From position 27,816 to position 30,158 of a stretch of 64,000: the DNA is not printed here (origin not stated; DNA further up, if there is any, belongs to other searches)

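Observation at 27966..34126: Three tandem SPFH (HflK/HflC-like) genes translationally coupled to an HMA-less P1B ATPase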

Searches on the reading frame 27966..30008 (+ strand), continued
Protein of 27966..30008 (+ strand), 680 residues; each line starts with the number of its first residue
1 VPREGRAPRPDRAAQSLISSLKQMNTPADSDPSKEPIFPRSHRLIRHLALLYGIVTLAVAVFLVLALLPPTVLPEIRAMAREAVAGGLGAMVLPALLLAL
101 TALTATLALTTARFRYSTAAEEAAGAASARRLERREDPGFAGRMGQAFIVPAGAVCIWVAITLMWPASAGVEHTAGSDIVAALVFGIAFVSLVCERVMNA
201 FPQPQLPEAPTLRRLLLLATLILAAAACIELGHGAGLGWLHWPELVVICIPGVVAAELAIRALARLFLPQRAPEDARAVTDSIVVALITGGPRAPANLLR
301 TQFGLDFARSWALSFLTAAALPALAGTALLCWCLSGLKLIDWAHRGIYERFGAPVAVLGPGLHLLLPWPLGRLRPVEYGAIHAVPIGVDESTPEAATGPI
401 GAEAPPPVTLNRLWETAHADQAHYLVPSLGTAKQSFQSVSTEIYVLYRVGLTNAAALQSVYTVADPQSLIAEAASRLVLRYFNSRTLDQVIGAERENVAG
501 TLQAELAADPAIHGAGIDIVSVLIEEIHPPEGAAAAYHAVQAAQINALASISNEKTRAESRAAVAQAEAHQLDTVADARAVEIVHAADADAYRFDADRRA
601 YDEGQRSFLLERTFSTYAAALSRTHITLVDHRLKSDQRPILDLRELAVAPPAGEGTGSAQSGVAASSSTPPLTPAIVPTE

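Call 46: search_solved_structures(query=window:28035-30008:+, max_evalue=0.001)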
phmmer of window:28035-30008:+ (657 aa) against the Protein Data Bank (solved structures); distinct sequences matched with E-value up to 0.001: 3.
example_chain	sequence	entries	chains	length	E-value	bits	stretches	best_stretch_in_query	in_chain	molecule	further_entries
7vhq_E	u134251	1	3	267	7.1e-07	31.6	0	416-571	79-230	Protein HflK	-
7vhp_E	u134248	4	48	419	1.3e-06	30.8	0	416-607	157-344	Protein HflK | Modulator of FtsH protease HflK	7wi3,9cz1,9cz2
9paw_XA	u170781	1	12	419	2.6e-06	29.8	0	416-573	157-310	Protein HflK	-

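Call 64: predict_structure(alignment_id=A2)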
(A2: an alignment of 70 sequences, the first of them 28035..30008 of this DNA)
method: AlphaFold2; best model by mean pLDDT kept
length: 657 residues; sequences in the alignment: 70
mean_pLDDT: 73.1   pTM: 0.48
mean pLDDT of the five models: 73.1, 72.0, 70.5, 70.0, 65.6
residues with pLDDT >= 90: 149; 70-90: 271; 50-70: 124; < 50: 113
segments of 3 or more residues with pLDDT < 50: 1-4, 6-10, 366-400, 402-415, 601-607, 614-657
pLDDT, mean of each block of 10 residues (from residue 1): 44 80 96 96 89 89 92 97 93 83 58 81 94 96 74 86 96 84 88 96 93 86 95 96 88 89 84 68 54 67 83 84 83 86 84 75 56 40 38 44 43 55 79 72 79 72 53 71 82 81 59 60 71 78 79 79 77 69 56 61 47 46 37 33 36 37
secondary structure, 60 per line:
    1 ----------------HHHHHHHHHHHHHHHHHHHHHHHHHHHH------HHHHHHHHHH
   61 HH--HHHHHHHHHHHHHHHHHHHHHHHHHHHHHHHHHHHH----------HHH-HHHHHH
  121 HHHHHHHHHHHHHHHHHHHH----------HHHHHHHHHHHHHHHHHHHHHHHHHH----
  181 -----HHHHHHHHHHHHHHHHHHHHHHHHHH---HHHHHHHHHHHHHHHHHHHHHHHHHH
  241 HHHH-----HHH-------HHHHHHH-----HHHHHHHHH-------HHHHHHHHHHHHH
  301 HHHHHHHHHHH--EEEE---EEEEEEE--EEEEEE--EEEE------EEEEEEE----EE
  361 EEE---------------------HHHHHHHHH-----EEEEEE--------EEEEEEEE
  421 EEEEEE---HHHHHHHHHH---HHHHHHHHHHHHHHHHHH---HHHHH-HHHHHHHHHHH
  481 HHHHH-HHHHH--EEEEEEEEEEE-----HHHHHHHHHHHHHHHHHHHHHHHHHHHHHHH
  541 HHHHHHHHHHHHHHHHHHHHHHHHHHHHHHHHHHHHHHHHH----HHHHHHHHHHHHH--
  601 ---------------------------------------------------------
elements in order: H17-44 H51-62 H65-100 H115-140 H151-176 H186-211 H215-244 H260-266 H272-280 H288-311 E314-317 E321-327 E330-335 E338-341 E348-354 E359-363 H385-393 E399-404 E413-426 H430-439 H443-460 H464-468 H470-485 H487-491 E494-504 H510-581 H586-598

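Call 68: fold_search(model_id=the predicted structure, library=pdb)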
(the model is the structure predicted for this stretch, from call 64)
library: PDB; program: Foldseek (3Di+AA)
matches with E <= 10: 344; with E <= 0.001: 29
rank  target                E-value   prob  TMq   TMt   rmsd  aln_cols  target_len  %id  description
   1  7vhq_E                1.1e-09  1.00  0.22  0.50  27.0       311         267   20  Structural insights into the membrane microdomain organization by SPFH family proteins (released 2022-01-19)
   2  9cz2_XA               1.4e-09  1.00  0.22  0.48  24.8       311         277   20  Cryo-EM structure of a nautilus-like HflK/C assembly in complex with FtsH AAA protease (released 2024-11-13)
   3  9paw_XC               5.5e-08  1.00  0.20  0.48  24.4       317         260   19  Cryo-EM structure of the engineered HflK/C variant stabilized in the closed conformation via disulfide bond crosslink (released 2026-03-04)
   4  7vhq_G                5.7e-08  1.00  0.21  0.42  26.8       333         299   15  Structural insights into the membrane microdomain organization by SPFH family proteins (released 2022-01-19)
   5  9paw_XA               1.1e-07  1.00  0.20  0.47  24.1       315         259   19  Cryo-EM structure of the engineered HflK/C variant stabilized in the closed conformation via disulfide bond crosslink (released 2026-03-04)
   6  8rrh_B                1.3e-07  1.00  0.20  0.39  32.5       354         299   16  The human prohibitin complex (released 2024-12-18)
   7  9z7u_B                1.4e-07  1.00  0.20  0.44  27.1       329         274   17  Human Stomatin - C8 Symmetry (released 2026-02-25)
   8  9vvj_A                2.2e-07  1.00  0.22  0.45  28.3       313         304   18  Cryo-EM structure of the erlin1/2 complex purified using DDM and GDN (released 2026-03-25)
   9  9z7u_C                2.2e-07  1.00  0.20  0.44  27.7       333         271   18  Human Stomatin - C8 Symmetry (released 2026-02-25)
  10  9o9u_A                4.1e-07  1.00  0.21  0.45  25.4       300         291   17  The Erlin1/2 complex (released 2025-10-22)
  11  9vvj_a                4.1e-07  1.00  0.22  0.45  29.0       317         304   18  Cryo-EM structure of the erlin1/2 complex purified using DDM and GDN (released 2026-03-25)
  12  9oh9_B                4.5e-07  1.00  0.20  0.46  26.8       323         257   17  Human Stomatin Complex in Native Membrane Vesicles (released 2025-08-13)
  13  9oh9_A                6.0e-07  1.00  0.20  0.46  27.7       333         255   18  Human Stomatin Complex in Native Membrane Vesicles (released 2025-08-13)
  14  9zd2_E                6.9e-07  1.00  0.20  0.61   7.4       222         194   19  C1 local refinement of aquaporin 1 bound to endogenous human stomatin (released 2026-02-25)
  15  9vvg_a                8.3e-07  1.00  0.21  0.44  33.1       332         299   18  Cryo-EM structure of the erlin1/2 complex purified using GDN and CHS (released 2026-03-25)
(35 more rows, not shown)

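Call 69: search_solved_structures(query=window:28035-30008:+, max_evalue=0.001, show_alignments=1)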
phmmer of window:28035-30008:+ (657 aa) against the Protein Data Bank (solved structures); distinct sequences matched with E-value up to 0.001: 3.
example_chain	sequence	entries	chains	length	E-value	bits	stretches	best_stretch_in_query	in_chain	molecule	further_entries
7vhq_E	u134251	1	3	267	7.1e-07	31.6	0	416-571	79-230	Protein HflK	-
7vhp_E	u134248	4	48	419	1.3e-06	30.8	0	416-607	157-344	Protein HflK | Modulator of FtsH protease HflK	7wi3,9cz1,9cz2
9paw_XA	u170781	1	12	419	2.6e-06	29.8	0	416-573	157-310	Protein HflK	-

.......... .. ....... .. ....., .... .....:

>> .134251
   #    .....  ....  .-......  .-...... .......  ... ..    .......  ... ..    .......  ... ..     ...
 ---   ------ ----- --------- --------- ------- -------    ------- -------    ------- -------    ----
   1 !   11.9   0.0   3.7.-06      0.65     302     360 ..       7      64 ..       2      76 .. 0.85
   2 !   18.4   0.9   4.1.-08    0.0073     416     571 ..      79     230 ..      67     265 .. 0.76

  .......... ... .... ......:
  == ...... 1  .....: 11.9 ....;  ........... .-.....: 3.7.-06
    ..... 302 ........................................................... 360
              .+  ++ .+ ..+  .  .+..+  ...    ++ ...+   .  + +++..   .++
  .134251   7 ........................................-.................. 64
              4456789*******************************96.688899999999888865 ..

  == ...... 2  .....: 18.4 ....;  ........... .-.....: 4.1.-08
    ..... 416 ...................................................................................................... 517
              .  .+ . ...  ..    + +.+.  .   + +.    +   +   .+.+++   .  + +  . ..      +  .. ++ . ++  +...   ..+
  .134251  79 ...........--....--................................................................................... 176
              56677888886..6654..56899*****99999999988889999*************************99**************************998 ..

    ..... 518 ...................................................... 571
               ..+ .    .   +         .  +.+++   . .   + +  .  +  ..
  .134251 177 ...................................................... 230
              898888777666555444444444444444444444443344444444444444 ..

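Call 72: get_annotated_region(hit=H1, flank=9000)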
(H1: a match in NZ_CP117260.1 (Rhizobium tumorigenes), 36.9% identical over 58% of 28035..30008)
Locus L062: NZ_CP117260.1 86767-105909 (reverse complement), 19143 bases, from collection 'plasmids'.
description: Rhizobium tumorigenes strain 1078 plasmid unnamed3, complete sequence
organism: Rhizobium tumorigenes (NCBI taxid 2041385)
taxonomy: Bacteria; Pseudomonadota; Alphaproteobacteria; Hyphomicrobiales; Rhizobiaceae; Rhizobium; Rhizobium tumorigenes
host: -; source: Rubus sp.,pure bacterial culture,Aerial tumor; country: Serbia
typing (MOB-suite, as given by PLSDB): non-mobilizable
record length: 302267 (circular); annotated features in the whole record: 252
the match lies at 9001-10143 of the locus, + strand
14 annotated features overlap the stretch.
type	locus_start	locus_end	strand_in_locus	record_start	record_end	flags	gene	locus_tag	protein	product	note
CDS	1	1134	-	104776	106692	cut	-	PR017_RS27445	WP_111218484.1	PAS domain-containing sensor histidine kinase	-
CDS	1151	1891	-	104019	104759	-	-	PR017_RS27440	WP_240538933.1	helix-turn-helix domain-containing protein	GO:0006355 - regulation of DNA-templated transcription [Evidence IEA]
CDS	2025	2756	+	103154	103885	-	-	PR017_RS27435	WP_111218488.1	response regulator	GO:0000160 - phosphorelay signal transduction system [Evidence IEA]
CDS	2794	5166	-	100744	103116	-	-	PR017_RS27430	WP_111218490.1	phosphoketolase family protein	-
CDS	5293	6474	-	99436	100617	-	-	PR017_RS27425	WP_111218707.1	acetate/propionate family kinase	-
CDS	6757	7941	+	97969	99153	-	fdhA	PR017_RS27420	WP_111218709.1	formaldehyde dehydrogenase, glutathione-independent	GO:0046292 - formaldehyde metabolic process [Evidence IEA]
CDS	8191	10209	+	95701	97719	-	-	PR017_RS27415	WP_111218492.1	protease modulator HflK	-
CDS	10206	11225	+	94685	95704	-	-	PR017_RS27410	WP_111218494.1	SPFH domain-containing protein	-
CDS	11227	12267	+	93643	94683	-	-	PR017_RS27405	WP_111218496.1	SPFH domain-containing protein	-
CDS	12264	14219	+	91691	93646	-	-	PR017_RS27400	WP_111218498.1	heavy metal translocating P-type ATPase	-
CDS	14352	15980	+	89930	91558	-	-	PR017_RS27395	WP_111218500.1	Na+/H+ antiporter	GO:1902600 - proton transmembrane transport [Evidence IEA]; GO:0006885 - regulation of pH [Evidence IEA]; GO:0006814 - ...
CDS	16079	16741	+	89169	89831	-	-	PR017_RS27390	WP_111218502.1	DUF2161 family putative PD-(D/E)XK-type phosphodiesterase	-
CDS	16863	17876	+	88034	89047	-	rsgA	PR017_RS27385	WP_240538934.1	ribosome small subunit-dependent GTPase A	GO:0006412 - translation [Evidence IEA]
CDS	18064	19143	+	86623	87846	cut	-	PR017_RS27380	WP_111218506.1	MFS transporter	GO:0055085 - transmembrane transport [Evidence IEA]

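Call 73: get_annotated_region(hit=H11, flank=9000)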
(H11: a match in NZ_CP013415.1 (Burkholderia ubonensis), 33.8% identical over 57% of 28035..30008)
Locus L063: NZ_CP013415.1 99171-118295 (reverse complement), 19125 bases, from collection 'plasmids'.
description: Burkholderia ubonensis strain MSMB2035 plasmid pMSMB2035, complete sequence
organism: Burkholderia ubonensis (NCBI taxid 101571)
taxonomy: Bacteria; Pseudomonadota; Betaproteobacteria; Burkholderiales; Burkholderiaceae; Burkholderia; Burkholderia ubonensis
host: -; source: soil; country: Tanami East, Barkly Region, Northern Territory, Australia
typing (MOB-suite, as given by PLSDB): conjugative; replicon rep_cluster_430; relaxase MOBF,MOBP; mating-pair formation MPF_F
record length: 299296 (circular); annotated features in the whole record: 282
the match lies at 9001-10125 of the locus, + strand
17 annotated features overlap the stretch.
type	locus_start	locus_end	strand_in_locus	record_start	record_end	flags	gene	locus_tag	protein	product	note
CDS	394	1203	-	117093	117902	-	-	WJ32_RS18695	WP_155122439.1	hypothetical protein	-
CDS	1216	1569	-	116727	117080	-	-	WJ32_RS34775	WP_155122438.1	hypothetical protein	-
CDS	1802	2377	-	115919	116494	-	-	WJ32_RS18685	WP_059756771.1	hypothetical protein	-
CDS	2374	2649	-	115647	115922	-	-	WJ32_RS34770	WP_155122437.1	hypothetical protein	-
CDS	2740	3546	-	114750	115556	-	-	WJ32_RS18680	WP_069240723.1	IS5 family transposase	-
CDS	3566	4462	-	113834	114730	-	-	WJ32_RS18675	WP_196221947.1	hypothetical protein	-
CDS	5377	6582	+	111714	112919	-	-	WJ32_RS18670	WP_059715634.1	IS110 family transposase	-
CDS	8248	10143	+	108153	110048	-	-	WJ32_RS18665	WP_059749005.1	protease modulator HflK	-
CDS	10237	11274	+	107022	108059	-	-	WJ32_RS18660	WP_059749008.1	protease modulator HflC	-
CDS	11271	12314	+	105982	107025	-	-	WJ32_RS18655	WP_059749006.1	SPFH domain-containing protein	-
CDS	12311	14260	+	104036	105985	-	-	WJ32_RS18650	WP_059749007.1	cation-translocating P-type ATPase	-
CDS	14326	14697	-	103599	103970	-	-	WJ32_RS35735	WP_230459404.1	hypothetical protein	-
CDS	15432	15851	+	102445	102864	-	-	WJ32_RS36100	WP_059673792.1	transposase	-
CDS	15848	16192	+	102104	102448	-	tnpB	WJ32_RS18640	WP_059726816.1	IS66 family insertion sequence element accessory protein TnpB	-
CDS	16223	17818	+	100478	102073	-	-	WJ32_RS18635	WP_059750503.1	IS66 family transposase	-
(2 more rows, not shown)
